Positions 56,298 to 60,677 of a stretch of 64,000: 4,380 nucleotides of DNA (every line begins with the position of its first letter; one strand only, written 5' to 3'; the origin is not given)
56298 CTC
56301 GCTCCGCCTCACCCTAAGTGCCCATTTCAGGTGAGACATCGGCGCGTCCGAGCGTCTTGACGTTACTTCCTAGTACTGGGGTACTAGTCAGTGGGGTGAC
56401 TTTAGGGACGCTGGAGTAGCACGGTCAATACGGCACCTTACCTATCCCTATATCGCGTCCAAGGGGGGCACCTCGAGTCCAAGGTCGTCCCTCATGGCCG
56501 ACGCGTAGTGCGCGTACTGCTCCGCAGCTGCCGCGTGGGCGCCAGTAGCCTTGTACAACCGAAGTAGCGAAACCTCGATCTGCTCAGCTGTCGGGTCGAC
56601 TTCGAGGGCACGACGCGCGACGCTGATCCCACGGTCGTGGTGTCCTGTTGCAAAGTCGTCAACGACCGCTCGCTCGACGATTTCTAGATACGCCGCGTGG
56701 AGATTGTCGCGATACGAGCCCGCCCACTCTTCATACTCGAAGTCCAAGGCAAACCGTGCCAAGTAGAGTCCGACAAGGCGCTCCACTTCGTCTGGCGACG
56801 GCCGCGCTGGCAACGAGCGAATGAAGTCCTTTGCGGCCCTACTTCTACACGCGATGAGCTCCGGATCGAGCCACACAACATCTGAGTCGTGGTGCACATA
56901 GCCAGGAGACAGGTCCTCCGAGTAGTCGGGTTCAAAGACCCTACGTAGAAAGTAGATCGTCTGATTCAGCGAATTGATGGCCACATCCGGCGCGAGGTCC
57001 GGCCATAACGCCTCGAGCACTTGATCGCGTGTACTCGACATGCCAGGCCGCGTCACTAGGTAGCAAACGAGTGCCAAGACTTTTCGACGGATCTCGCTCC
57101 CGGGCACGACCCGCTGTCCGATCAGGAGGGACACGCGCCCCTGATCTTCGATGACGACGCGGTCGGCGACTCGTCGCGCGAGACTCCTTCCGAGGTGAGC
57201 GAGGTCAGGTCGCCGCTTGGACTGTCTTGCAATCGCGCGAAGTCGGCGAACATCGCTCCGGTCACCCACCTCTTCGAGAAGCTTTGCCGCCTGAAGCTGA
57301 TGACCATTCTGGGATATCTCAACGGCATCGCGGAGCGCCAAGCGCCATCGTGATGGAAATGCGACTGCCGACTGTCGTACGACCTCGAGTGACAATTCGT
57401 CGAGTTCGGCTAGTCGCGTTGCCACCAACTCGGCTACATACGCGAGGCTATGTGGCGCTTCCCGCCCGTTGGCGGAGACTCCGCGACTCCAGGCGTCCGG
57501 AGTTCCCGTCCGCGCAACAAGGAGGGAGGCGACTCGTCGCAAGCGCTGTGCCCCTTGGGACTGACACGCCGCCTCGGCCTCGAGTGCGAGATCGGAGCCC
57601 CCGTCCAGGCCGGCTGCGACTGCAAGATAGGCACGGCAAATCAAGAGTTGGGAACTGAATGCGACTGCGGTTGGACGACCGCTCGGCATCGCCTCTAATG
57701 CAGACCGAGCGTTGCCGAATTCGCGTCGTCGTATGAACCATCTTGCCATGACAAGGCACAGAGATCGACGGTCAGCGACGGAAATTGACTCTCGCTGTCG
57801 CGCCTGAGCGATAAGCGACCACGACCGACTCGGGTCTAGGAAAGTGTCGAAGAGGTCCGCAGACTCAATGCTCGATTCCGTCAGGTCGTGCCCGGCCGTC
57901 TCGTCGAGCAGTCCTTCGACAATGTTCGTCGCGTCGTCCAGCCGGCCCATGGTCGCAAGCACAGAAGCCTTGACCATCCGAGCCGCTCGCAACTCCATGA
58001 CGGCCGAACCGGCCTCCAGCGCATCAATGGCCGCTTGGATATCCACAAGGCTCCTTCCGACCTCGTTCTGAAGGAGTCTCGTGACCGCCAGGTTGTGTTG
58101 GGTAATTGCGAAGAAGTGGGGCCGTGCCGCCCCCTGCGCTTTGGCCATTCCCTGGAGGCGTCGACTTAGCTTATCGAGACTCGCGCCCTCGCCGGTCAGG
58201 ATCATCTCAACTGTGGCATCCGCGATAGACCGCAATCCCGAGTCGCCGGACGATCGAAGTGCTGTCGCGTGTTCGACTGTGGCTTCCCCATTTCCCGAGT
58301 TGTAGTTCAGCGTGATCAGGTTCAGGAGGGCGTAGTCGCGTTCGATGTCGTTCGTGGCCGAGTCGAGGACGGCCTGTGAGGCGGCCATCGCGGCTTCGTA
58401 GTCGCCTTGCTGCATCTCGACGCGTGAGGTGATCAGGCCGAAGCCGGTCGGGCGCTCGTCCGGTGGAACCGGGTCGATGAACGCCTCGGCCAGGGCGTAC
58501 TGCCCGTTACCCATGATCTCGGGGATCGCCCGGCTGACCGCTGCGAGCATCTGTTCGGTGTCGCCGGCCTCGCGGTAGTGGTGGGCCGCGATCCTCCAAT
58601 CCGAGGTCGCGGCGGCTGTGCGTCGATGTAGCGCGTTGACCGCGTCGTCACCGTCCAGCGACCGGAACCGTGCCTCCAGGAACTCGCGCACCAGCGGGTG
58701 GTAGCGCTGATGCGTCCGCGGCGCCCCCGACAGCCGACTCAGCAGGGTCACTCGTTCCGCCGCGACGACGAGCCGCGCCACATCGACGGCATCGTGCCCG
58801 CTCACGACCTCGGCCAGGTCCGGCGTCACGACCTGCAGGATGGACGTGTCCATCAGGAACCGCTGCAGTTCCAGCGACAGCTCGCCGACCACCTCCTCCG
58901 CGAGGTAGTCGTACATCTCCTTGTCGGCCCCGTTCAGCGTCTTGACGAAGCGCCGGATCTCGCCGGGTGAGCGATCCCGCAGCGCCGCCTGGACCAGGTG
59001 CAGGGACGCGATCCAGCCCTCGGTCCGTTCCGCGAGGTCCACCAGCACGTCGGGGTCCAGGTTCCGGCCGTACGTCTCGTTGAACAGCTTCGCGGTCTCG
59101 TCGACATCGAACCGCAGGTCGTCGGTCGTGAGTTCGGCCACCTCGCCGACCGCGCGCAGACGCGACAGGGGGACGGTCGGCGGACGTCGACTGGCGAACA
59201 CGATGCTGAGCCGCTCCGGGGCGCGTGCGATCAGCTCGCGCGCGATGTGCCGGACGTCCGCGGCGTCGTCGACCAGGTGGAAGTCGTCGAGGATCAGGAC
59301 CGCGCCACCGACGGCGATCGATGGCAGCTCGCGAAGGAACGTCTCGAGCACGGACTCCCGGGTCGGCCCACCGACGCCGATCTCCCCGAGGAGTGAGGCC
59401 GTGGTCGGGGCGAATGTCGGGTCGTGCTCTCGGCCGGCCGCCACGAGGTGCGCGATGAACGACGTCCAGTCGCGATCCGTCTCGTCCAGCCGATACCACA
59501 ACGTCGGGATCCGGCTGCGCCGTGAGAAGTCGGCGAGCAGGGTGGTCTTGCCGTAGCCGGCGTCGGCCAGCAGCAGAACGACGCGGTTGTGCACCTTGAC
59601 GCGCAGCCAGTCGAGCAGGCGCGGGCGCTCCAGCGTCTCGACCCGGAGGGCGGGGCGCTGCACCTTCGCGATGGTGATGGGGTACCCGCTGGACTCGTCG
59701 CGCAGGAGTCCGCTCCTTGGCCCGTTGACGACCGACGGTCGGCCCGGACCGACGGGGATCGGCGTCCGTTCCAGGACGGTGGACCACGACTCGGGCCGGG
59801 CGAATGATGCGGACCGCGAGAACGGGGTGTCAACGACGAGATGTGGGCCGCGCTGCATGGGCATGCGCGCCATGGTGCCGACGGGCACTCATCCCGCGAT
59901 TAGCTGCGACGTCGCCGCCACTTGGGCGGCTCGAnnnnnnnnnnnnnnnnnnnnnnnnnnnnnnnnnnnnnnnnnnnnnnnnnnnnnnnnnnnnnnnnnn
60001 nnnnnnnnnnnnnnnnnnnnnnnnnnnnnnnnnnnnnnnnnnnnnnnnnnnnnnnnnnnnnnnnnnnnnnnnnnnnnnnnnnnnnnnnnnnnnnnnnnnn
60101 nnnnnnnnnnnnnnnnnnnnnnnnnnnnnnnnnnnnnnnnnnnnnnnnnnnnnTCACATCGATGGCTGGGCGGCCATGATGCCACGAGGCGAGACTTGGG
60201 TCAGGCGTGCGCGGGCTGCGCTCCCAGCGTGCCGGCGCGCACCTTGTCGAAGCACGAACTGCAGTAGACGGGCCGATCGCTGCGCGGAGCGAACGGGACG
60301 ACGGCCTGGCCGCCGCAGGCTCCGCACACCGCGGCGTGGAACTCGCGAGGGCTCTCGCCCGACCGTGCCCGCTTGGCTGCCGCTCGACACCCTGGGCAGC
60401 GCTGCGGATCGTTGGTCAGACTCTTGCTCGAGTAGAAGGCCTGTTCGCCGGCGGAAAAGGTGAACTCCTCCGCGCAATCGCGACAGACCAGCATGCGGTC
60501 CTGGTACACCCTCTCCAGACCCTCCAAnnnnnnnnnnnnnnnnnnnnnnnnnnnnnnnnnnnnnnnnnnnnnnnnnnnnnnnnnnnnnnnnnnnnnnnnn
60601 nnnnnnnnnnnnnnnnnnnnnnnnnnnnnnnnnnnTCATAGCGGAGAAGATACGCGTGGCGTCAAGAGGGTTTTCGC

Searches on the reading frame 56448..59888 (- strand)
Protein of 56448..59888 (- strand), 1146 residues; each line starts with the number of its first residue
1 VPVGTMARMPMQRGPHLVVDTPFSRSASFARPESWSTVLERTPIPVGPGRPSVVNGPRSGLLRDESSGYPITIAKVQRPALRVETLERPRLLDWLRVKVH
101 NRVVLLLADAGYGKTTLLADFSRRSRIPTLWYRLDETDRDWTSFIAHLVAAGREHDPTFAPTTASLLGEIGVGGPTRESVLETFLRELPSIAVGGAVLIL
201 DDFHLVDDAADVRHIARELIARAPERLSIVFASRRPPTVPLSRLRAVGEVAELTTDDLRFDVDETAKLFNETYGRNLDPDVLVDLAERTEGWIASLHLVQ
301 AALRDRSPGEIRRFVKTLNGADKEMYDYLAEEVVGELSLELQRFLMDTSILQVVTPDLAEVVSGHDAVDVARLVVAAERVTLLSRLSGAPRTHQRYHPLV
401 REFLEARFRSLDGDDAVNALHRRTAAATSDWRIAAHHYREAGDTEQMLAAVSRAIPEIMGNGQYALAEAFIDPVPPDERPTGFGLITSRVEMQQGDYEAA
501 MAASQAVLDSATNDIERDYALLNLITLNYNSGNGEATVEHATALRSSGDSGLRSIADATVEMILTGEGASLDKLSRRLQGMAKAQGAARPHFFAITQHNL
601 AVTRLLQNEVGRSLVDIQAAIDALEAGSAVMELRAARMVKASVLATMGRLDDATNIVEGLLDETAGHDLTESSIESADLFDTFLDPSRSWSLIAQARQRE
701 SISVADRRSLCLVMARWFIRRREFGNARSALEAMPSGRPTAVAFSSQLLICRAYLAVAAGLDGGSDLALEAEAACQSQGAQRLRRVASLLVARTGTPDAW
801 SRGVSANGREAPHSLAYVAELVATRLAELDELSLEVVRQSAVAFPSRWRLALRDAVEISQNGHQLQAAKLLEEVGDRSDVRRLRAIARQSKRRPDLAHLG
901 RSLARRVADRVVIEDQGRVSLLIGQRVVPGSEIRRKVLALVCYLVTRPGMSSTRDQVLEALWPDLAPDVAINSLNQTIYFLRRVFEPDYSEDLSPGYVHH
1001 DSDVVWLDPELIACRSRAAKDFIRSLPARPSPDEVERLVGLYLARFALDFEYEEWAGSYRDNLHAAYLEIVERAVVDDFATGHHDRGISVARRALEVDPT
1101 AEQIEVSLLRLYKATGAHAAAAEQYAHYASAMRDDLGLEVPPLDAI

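Call 7: search_protein_families(library=pfam, proteins=[window:56448-59888:-])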
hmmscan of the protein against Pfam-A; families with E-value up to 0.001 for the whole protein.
window:56448-59888:- (1146 aa): 5 families
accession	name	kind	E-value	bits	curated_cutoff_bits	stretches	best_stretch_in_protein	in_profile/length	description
PF03704.23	BTAD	-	2.5e-09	38.1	22.1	1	1035-1139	29-133/146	Bacterial transcriptional activator domain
PF13401.12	AAA_22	-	2.2e-05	25.2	27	1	100-212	4-101/130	AAA domain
PF00486.34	Trans_reg_C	-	3.3e-05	24.3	26.2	1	934-989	7-61/77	Transcriptional regulatory protein, C terminal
PF13191.12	AAA_16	-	7.2e-05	23.8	32.6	1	94-210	15-148/167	AAA ATPase domain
PF25199.1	nSTAND_NTPase5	-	0.00084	19.6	34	0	100-119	40-59/145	Novel STAND NTPase 5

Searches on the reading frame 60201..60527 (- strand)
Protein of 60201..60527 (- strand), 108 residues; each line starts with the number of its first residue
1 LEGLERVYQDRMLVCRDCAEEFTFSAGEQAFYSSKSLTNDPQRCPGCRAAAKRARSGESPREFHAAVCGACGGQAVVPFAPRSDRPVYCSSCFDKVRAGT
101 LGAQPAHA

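Call 37: search_protein_families(library=pfam, proteins=[window:60201-60527:-], max_evalue=0.01)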
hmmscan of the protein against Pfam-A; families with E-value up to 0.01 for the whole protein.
window:60201-60527:- (108 aa): 4 families
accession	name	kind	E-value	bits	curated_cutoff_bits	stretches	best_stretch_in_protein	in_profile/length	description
PF13451.12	zf_Tbcl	-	7.9e-20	71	24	1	9-55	1-47/48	Probable treble clef domain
PF23477.1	zf_Tbcl_2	-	6.5e-16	58.2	27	1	61-96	1-36/37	Probable treble clef zinc finger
PF24455.1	DUF7571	-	0.00013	22.7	27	1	2-60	21-80/89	Family of unknown function (DUF7571)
PF12773.13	DZR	-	0.0019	18.8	27.3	0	9-52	9-35/45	Double zinc ribbon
